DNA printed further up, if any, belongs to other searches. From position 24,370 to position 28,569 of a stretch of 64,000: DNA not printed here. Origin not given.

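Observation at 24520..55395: Uninterrupted 30.9-kb ORF encoding a 10,291-aa secreted, wall-anchored mosaic fibre protein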

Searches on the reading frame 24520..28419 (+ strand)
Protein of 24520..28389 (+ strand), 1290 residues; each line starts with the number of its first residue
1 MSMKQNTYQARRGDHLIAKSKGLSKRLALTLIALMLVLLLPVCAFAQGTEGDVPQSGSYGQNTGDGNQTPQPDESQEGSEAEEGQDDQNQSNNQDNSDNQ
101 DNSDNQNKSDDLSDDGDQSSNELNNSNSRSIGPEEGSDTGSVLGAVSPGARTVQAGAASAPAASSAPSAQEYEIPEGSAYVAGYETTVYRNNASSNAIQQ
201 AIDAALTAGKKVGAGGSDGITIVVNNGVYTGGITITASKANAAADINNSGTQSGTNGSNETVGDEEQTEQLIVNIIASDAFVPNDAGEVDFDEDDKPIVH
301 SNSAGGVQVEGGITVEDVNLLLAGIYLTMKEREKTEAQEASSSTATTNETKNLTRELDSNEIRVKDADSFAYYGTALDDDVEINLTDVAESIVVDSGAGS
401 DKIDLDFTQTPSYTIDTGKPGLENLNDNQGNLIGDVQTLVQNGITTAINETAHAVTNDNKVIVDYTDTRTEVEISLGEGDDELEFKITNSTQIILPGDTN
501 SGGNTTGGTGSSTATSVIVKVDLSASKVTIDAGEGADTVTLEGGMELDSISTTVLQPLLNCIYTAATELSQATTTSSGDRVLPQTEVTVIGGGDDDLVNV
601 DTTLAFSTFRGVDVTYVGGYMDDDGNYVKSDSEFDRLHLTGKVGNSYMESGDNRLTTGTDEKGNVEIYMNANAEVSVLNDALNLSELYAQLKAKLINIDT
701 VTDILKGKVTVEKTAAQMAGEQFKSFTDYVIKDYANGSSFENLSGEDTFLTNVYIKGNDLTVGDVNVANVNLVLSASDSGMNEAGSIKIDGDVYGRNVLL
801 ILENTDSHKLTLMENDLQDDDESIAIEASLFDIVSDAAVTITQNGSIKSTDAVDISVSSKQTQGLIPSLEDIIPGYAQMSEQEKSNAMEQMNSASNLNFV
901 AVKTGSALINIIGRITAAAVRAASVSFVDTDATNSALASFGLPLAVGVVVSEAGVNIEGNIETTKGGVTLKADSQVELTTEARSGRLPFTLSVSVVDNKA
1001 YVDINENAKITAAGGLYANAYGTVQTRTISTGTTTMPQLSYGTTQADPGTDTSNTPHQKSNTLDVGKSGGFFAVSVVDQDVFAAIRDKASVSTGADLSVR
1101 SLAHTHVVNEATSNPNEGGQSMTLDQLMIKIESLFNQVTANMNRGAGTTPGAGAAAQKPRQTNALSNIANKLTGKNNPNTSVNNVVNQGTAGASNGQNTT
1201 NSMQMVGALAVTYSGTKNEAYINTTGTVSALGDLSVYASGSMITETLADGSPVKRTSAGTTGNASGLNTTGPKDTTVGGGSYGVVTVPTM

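Call 30: search_protein_families(library=pfam, proteins=[window:24967-28360:+], max_evalue=10)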
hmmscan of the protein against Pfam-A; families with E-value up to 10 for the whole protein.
window:24967-28360:+ (1131 aa): 2 families
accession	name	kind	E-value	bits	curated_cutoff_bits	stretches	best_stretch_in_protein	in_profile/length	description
PF03989.18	DNA_gyraseA_C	-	0.0094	15.8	27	1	690-717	4-31/48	DNA gyrase C-terminal domain, beta-propeller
PF09021.16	HutP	-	0.031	15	25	1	730-777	10-58/128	HutP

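Call 46: predict_structure(alignment_id=A2)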
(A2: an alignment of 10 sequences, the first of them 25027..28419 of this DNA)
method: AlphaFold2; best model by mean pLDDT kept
length: 1131 residues; sequences in the alignment: 10
mean_pLDDT: 69.3   pTM: 0.72
mean pLDDT of the five models: 69.3, 69.2, 68.3, 65.5, 63.0
residues with pLDDT >= 90: 276; 70-90: 405; 50-70: 162; < 50: 288
segments of 3 or more residues with pLDDT < 50: 1-3, 42-47, 71-98, 160-188, 331-343, 506-514, 642-661, 724-726, 865-899, 946-966, 968-1037, 1081-1131
pLDDT, mean of each block of 10 residues (from residue 1): 63 76 76 77 49 83 73 36 26 35 83 71 72 76 82 80 34 33 41 86 87 89 90 90 79 74 80 83 71 71 91 90 69 33 63 88 90 78 66 80 73 86 88 87 90 78 82 82 83 87 57 56 91 90 92 93 89 92 90 95 84 76 96 77 40 41 74 96 94 69 59 63 52 82 96 92 61 72 94 93 91 66 83 94 93 86 48 27 26 35 76 95 92 80 52 42 46 32 30 43 42 35 26 43 77 94 86 64 31 22 22 22 23 20
secondary structure, 60 per line:
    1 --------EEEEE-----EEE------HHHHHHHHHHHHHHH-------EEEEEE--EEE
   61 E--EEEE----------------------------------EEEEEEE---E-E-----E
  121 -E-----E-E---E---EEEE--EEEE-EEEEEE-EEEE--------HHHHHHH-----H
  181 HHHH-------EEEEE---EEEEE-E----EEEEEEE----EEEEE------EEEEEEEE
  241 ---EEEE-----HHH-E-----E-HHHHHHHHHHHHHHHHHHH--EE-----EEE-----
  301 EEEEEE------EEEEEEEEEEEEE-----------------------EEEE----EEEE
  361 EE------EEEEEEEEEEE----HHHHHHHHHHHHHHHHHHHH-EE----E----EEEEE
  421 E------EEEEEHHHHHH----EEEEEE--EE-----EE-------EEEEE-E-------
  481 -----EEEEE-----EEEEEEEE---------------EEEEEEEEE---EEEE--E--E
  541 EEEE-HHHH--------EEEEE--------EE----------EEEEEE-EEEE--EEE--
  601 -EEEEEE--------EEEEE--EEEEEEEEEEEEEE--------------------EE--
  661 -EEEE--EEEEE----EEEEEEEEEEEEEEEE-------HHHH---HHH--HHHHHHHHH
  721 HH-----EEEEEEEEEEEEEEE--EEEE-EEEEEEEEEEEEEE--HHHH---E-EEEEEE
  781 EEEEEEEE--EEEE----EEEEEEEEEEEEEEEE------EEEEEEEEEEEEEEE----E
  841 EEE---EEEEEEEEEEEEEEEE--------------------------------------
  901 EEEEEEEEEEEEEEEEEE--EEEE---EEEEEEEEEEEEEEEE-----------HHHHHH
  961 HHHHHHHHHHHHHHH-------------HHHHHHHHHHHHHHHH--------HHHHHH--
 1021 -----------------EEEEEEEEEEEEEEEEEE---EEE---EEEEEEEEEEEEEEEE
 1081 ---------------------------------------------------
elements in order (helices of 4 or more, strands of 3 or more residues): E9-13 E19-21 H28-42 E50-55 E58-61 E64-67 E102-108 E138-141 E144-147 E149-154 E156-159 H168-174 H180-184 E192-196 E200-204 E211-217 E222-226 E233-240 E244-247 H265-283 E293-295 E301-306 E313-325 E349-352 E357-362 E369-379 H384-403 E416-421 E428-432 H433-438 E443-448 E467-471 E486-490 E496-503 E519-527 E531-534 E540-544 H546-549 E558-562 E583-588 E590-593 E596-598 E602-607 E616-620 E623-636 E662-665 E668-672 E677-692 H700-703 H712-722 E728-742 E745-748 E750-763 H766-769 E775-788 E791-794 E799-814 E821-835 E840-843 E847-862 E901-918 E921-924 E928-943 H955-975 H989-1004 H1013-1018 E1038-1055 E1059-1061 E1065-1080

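Call 51: fold_search(model_id=the predicted structure, library=pdb)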
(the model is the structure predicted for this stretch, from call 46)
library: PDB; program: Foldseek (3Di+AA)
matches with E <= 10: 57; with E <= 0.001: 0
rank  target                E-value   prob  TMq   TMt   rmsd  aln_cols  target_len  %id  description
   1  8vbb_A                4.9e-02  0.08  0.11  0.11  37.5      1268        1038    9  The secreted adhesin EtpA of Enterotoxigenic Escherichia coli in complex with the mouse mAb 1G05 (released 2024-09-04)
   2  5j44_A                8.7e-02  0.04  0.07  0.07  32.2       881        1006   12  Crystal structure of the Secreted Extracellular protein A (SepA) from Shigella flexneri (released 2017-04-12)
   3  3h09_B                1.1e-01  0.06  0.08  0.09  29.2       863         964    9  The structure of Haemophilus influenzae IgA1 protease (released 2009-04-21)
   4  7usl_C                1.5e-01  0.08  0.10  0.13  29.6      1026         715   10  Integrin alphaM/beta2 ectodomain in complex with adenylate cyclase toxin RTX751 and M1F5 Fab (released 2022-08-17)
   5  1wxr                  2.6e-01  0.02  0.06  0.06  30.6       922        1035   10  Crystal structure of Heme Binding protein, an autotransporter hemoglobine protease from pathogenic Escherichia coli (released 2005-03-01)
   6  3syj                  5.1e-01  0.02  0.07  0.08  30.1       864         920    9  Crystal structure of the Haemophilus influenzae Hap adhesin (released 2011-08-24)
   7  8bwk_D                6.7e-01  0.03  0.09  0.13  27.9      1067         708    9  Metagenomic derived PL6 alginate lyase (released 2023-12-20)
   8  7rah_E                8.4e-01  0.18  0.11  0.28  16.3       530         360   11  Adenylate cyclase toxin RTX domain fragment bound to M1H5 Fab and M2B10 Fab (released 2021-09-15)
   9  9mne_B                9.6e-01  0.01  0.07  0.08  32.2      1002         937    8  Crystal structure of enteropathogenic Escherichia coli EspC (released 2025-10-29)
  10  4om9                  1.0e+00  0.02  0.08  0.09  31.6       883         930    8  X-Ray Crystal Structure of the passenger domain of Plasmid encoded toxin, an Autrotansporter Enterotoxin from enteroaggr (released 2014-03-12)
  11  3ak5_C                1.1e+00  0.01  0.07  0.07  29.4       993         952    9  Hemoglobin protease (Hbp) passenger missing domain-2 (released 2010-10-06)
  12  8qeo_A                1.4e+00  0.51  0.07  0.04   5.8       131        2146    8  cryo-EM structure complex of Frizzled-7 and Clostridioides difficile toxin B (released 2024-03-20)
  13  3lyc_A                1.4e+00  0.05  0.07  0.20  16.1       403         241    6  Crystal structure of Putative pectinase (YP_001304412.1) from Parabacteroides distasonis ATCC 8503 at 2.30 A resolutio (released 2010-03-16)
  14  2ml2_MODEL_1_A        1.7e+00  0.10  0.04  0.23  15.6       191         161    9  Solution Structure of AlgE6R2 subunit from the Azotobacter vinelandii Mannuronan C5-epimerase (released 2014-10-01)
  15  2nsp_A                1.7e+00  0.05  0.08  0.18  16.9       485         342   11  Crystal structure of pectin methylesterase D178A mutant in complex with hexasaccharide I (released 2007-09-18)
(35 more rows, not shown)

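Call 70: search_protein_families(library=phrogs, proteins=[window:24967-28360:+], max_evalue=0.001)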
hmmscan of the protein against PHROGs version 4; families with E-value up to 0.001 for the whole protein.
window:24967-28360:+ (1131 aa): 0 families

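Call 83: search_protein_families(library=ncbifam, proteins=[window:24520-28389:+], max_evalue=0.01)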
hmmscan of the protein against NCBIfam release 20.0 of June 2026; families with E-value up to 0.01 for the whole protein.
window:24520-28389:+ (1290 aa): 0 families
